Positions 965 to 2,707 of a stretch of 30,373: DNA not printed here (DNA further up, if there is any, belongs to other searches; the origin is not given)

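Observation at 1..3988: Three-gene cluster of surface/secreted lipoproteins (EG-linker Gly-rich protein, VWA MIDAS lipoprotein, beta-helix lipoprotein with Cys knot): a candidate uncharacterised adhesion or surface complex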

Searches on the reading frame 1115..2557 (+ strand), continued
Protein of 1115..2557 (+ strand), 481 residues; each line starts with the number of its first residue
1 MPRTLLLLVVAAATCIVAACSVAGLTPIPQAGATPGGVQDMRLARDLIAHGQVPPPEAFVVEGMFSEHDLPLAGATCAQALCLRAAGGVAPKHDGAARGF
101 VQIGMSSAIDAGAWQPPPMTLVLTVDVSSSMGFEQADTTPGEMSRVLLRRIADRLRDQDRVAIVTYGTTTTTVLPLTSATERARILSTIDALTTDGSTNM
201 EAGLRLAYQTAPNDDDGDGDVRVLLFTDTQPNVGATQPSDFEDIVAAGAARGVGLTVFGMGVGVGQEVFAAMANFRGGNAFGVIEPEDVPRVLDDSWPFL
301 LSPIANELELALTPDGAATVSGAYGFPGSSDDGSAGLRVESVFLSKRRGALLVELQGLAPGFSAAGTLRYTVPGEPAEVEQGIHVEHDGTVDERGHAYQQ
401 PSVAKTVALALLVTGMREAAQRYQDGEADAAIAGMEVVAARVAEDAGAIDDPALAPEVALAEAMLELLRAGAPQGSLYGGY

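Call 22: find_related_loci(query=window:1115-2557:+, collection=genome_contigs, flank=6000)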
Query window:1115-2557:+ (481 aa) in genome_contigs; peptide patterns used: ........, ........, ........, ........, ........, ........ (x = any residue, [..] = any of these).
394 stretches matched a pattern; 39 encode a relative of the query (tblastn E <= 1e-3); 39 distinct loci.
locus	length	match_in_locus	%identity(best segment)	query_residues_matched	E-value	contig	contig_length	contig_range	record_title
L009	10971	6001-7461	53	1-479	7e-140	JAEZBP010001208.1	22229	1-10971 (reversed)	MAG: Proteobacteria bacterium isolate OH_CBrB_201 k127_3232162, whole genome shotgun sequence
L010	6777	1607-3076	50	1-481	1e-135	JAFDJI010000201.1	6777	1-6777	MAG: Deltaproteobacteria bacterium isolate Meg22_24_Bin_159 Meg22_24_Bin_159_scaffold_23122, whole genome shotgun sequen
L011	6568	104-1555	49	5-479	1e-134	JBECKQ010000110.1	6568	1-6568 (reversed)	MAG: Phycisphaerae bacterium isolate ETDI83 k127_124554, whole genome shotgun sequence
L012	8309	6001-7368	52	32-479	5e-134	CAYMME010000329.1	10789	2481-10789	MAG TPA_asm: uncultured Planctomycetales bacterium isolate binchicken_co65_34 genome assembly, contig: NODE_23902_length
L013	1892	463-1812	52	34-481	3e-143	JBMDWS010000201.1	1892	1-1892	MAG: Truepera sp. isolate FBaNitRs1_20 FBaNitRs1_contig201, whole genome shotgun sequence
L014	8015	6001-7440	47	5-478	1e-130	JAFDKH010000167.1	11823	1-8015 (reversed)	MAG: Deltaproteobacteria bacterium isolate Meg22_46_Bin_104 Meg22_46_Bin_104_scaffold_10689, whole genome shotgun sequen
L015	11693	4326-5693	50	32-479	8e-131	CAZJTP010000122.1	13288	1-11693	MAG TPA_asm: uncultured Phycisphaeraceae bacterium isolate binchicken_co116_291 genome assembly, contig: NODE_4921_lengt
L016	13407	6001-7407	51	15-479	2e-128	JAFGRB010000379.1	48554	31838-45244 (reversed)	MAG: Deltaproteobacteria bacterium isolate Zod_Metabat.807 k87_11431551, whole genome shotgun sequence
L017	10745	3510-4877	50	30-478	3e-127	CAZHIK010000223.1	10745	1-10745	MAG TPA_asm: uncultured Enterobacterales bacterium isolate SRP167671_co1_110 genome assembly, contig: NODE_7285_length_1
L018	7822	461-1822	50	32-479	1e-124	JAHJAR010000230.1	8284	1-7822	MAG: Planctomycetota bacterium isolate Modern_marine.mb.222 Modern_marine.mb.222_k141_1530251, whole genome shotgun sequ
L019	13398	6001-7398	47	32-479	2e-123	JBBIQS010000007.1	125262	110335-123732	MAG: Myxococcales bacterium isolate SLF170214_bin_331 NODE_93_length_125262_cov_4.21836, whole genome shotgun sequence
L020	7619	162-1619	46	6-479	2e-123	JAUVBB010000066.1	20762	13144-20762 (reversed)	MAG: Deltaproteobacteria bacterium isolate CSMAG_234 CSMAG_234_k127_13387169_length_20762_cov_114.9282, whole genome sho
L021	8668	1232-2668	48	3-481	2e-122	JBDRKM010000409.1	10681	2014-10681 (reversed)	MAG: Pseudomonadota bacterium isolate MEGAHIT-group-1.708 k141_1564512, whole genome shotgun sequence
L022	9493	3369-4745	47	32-481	9e-122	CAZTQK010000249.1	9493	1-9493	MAG TPA_asm: uncultured Planctomycetales bacterium isolate binchicken_co74_144 genome assembly, contig: NODE_13840_lengt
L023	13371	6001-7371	51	34-481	1e-121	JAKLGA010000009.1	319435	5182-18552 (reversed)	MAG: Myxococcota bacterium isolate RA.bin29 RA.bin29_9, whole genome shotgun sequence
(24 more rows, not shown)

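Call 33: search_solved_structures(query=A1, max_evalue=0.01, show_alignments=1)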
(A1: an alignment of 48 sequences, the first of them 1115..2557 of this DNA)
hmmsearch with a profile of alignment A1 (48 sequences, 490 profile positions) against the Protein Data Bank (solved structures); distinct sequences matched with E-value up to 0.01: 20.
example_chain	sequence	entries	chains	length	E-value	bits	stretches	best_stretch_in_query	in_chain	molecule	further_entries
4cn8_A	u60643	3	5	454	1.4e-17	66.7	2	123-285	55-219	PROXIMAL THREAD MATRIX PROTEIN 1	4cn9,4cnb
6fpy_A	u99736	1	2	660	1.9e-11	46.5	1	119-327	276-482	Inter-alpha-trypsin inhibitor heavy chain H1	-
6fpz_A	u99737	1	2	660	4.2e-10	42.1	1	120-327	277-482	Inter-alpha-trypsin inhibitor heavy chain H1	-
9c4f_I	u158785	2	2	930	5.2e-10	41.8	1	121-319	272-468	Inter-alpha-trypsin inhibitor heavy chain H4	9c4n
9no5_A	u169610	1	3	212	1.1e-06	30.8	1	123-297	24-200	Putative secreted protein, hemolysin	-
3ibs_A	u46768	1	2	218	1.6e-05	27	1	117-270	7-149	conserved hypothetical protein BatB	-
4rck_A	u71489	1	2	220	1.8e-05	26.8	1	122-270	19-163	Hypothetical membrane spanning protein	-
2x31_A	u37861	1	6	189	0.00012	24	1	124-255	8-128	MAGNESIUM-CHELATASE 60 KDA SUBUNIT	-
9gtu_A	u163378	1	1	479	0.00031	22.7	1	117-273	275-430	Collagen alpha-1(VI) chain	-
6pyo_A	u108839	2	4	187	0.00032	22.7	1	126-257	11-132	cDNA FLJ56608, highly similar to Homo sapiens chloride channel, calcium activated, family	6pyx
8s05_A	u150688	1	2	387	0.0022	19.9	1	124-304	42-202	Conserved protein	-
9han_C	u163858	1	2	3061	0.0027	19.6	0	166-219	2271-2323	Collagen type VI alpha 3 chain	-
7b7p_A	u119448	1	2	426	0.005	18.7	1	123-241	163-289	Type IV pilus biogenesis protein PilB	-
4jdu_A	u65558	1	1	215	0.0072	18.2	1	118-270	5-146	Aerotolerance-related membrane protein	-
6jp8_F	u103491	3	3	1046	0.0094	17.8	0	128-236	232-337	Voltage-dependent calcium channel subunit alpha-2/delta-1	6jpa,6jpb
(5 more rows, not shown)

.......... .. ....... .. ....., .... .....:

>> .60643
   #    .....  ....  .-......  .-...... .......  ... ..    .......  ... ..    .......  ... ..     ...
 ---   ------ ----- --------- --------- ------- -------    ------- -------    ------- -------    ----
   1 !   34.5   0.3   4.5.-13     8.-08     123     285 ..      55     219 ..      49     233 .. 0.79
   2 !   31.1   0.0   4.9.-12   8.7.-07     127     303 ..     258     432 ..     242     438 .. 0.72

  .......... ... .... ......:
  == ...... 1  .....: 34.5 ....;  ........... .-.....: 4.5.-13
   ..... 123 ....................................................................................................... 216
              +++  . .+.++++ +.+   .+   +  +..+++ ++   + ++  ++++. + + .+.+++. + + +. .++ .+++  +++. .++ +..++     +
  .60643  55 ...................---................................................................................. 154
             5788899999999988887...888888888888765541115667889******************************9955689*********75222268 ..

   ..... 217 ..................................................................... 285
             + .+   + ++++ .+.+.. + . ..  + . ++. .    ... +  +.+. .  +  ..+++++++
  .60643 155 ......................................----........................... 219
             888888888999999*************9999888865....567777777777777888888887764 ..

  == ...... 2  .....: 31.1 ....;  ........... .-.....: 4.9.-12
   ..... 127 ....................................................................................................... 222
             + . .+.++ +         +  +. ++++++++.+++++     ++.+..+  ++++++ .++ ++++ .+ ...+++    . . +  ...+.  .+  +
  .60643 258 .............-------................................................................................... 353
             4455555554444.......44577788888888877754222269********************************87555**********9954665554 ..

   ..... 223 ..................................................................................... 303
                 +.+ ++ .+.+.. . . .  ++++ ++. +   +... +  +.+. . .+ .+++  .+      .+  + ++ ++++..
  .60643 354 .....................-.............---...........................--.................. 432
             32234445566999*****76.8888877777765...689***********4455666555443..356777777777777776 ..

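Call 34: search_protein_families(library=ncbifam, proteins=[P0095, P0046], max_evalue=0.01)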
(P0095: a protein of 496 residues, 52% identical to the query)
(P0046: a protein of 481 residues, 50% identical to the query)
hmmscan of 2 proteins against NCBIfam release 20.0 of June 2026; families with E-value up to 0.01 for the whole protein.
P0095 (496 aa): 3 families
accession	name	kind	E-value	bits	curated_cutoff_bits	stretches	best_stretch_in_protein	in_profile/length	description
TIGR02442.1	Cob-chelat-sub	hypoth_equivalog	4.6e-08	32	779.45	1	126-253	470-593/641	putative cobaltochelatase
TIGR02031.1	BchD-ChlD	equivalog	2e-07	30.1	499.55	1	129-272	424-561/608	magnesium chelatase ATPase subunit D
TIGR03788.1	marine_srt_targ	equivalog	0.00059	18.4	551.65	1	128-239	271-377/629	marine proteobacterial sortase target protein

P0046 (481 aa): 2 families
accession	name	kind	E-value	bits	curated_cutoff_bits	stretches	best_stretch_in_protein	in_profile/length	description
TIGR03788.1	marine_srt_targ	equivalog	2e-06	26.5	551.65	1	115-320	266-459/629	marine proteobacterial sortase target protein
TIGR02442.1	Cob-chelat-sub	hypoth_equivalog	0.00043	18.9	779.45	1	123-249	475-595/641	putative cobaltochelatase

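Call 35: predict_structure(alignment_id=A1)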
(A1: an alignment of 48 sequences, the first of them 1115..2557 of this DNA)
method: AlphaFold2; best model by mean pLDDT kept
length: 481 residues; sequences in the alignment: 48
mean_pLDDT: 90.2   pTM: 0.87
mean pLDDT of the five models: 90.2, 89.5, 88.8, 87.9, 86.9
residues with pLDDT >= 90: 372; 70-90: 60; 50-70: 38; < 50: 11
segments of 3 or more residues with pLDDT < 50: 18-25
pLDDT, mean of each block of 10 residues (from residue 1): 60 55 55 77 92 95 93 91 95 97 93 92 97 92 97 97 97 98 98 95 97 79 93 65 94 95 85 92 93 92 93 94 81 87 91 94 95 90 96 97 98 98 98 98 97 98 99 82 44
secondary structure, 60 per line:
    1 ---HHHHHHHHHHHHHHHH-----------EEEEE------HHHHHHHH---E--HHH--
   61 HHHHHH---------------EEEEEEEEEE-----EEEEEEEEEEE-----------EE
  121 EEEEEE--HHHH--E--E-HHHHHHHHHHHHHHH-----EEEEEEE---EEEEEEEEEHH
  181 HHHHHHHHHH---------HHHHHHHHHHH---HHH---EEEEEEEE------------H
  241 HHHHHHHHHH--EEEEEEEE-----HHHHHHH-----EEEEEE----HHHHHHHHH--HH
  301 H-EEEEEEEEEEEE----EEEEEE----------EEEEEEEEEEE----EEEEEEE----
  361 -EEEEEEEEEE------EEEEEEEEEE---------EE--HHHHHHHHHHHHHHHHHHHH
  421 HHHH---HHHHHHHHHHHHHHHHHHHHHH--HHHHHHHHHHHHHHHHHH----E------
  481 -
elements in order: H4-19 E31-35 H42-49 H61-66 E82-91 E97-107 E119-126 H129-132 H140-154 E160-166 E170-178 H179-190 H200-210 E220-227 H240-250 E253-260 H266-272 E278-283 H288-296 E303-314 E319-324 E335-345 E350-356 E362-371 E378-387 H401-424 H428-449 H452-469

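Call 38: fold_search(model_id=the predicted structure, library=pdb)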
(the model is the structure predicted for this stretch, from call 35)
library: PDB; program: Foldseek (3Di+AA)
matches with E <= 10: 1217; with E <= 0.001: 293
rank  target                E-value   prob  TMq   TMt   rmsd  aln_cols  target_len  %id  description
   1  4fx5                  3.0e-15  1.00  0.48  0.53   7.0       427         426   14  von Willebrand factor type A from Catenulispora acidiphila (released 2012-07-18)
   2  8s05_A                5.6e-15  1.00  0.42  0.49  10.3       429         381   12  ArnAB complex an archaeal ortholog of the Sec23/24 core motif (released 2025-10-29)
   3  8s05_B                1.3e-14  1.00  0.43  0.51  10.0       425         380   11  ArnAB complex an archaeal ortholog of the Sec23/24 core motif (released 2025-10-29)
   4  6fpy_B                7.9e-14  1.00  0.41  0.34   8.2       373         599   13  Inter-alpha-inhibitor heavy chain 1, wild type (released 2019-02-27)
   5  6fpz_A                8.8e-14  1.00  0.41  0.34   8.4       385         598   13  Inter-alpha-inhibitor heavy chain 1, D298A (released 2019-02-27)
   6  6fpy_A                1.2e-13  1.00  0.40  0.33  10.5       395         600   15  Inter-alpha-inhibitor heavy chain 1, wild type (released 2019-02-27)
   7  5a8j                  1.1e-12  1.00  0.39  0.48   8.9       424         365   12  Crystal structure of the ArnB paralog VWA2 from Sulfolobus acidocaldarius (released 2016-06-22)
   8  5vni_B                1.3e-11  1.00  0.35  0.26   9.1       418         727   11  Crystal structure of Sec23a/Sec24a/Sec22 complexed with a C-terminal FA sorting motif (released 2017-07-05)
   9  2nut_B                1.8e-11  1.00  0.34  0.25   9.0       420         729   11  Crystal Structure of the human Sec23a/24a heterodimer, complexed with the SNARE protein Sec22b (released 2007-05-22)
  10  5vng_B                2.4e-11  1.00  0.34  0.25   9.0       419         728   12  Crystal structure of Sec23a/Sec24a/Sec22 complexed with a C-terminal II sorting motif (released 2017-07-05)
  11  7w6b                  7.7e-11  1.00  0.30  0.20  11.7       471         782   12  Crystal Structure of PitA from pilus islet-2 of Streptococcus oralis (released 2022-06-01)
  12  3eh1                  1.1e-10  1.00  0.35  0.25   9.0       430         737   13  Crystal structure of the human COPII-coat protein Sec24b (released 2008-10-21)
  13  3eh2_B                1.4e-10  1.00  0.35  0.25   9.4       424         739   14  Crystal structure of the human COPII-coat protein Sec24c (released 2008-10-21)
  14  6to1                  1.5e-10  1.00  0.28  0.24  18.4       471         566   11  Crystal structure of three N-terminal domains of the type V pili tip protein Mfa5 from Porphyromonas gingivalis (released 2020-12-02)
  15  3egd_B                1.6e-10  1.00  0.35  0.26   8.8       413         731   11  Crystal structure of the mammalian COPII-coat protein Sec23a/24a complexed with the SNARE protein Sec22 and bound to t (released 2008-10-21)
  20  6zga_F                2.9e-10  1.00  0.33  0.23   9.9       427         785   11  COPII on membranes, inner coat (released 2021-02-17)
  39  6zga_B                5.7e-09  1.00  0.33  0.23   9.8       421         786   12  COPII on membranes, inner coat (released 2021-02-17)
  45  3ibs_B                3.5e-08  1.00  0.26  0.58   3.7       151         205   19  Crystal structure of conserved hypothetical protein BatB from Bacteroides thetaiotaomicron (released 2009-08-25)
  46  6zga_A                3.9e-08  1.00  0.35  0.25   9.0       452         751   10  COPII on membranes, inner coat (released 2021-02-17)
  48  4jdu                  4.9e-08  1.00  0.26  0.60   3.6       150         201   19  The crystal structure of an aerotolerance-related membrane protein from Bacteroides fragilis NCTC 9343 with multiple mut (released 2013-03-27)
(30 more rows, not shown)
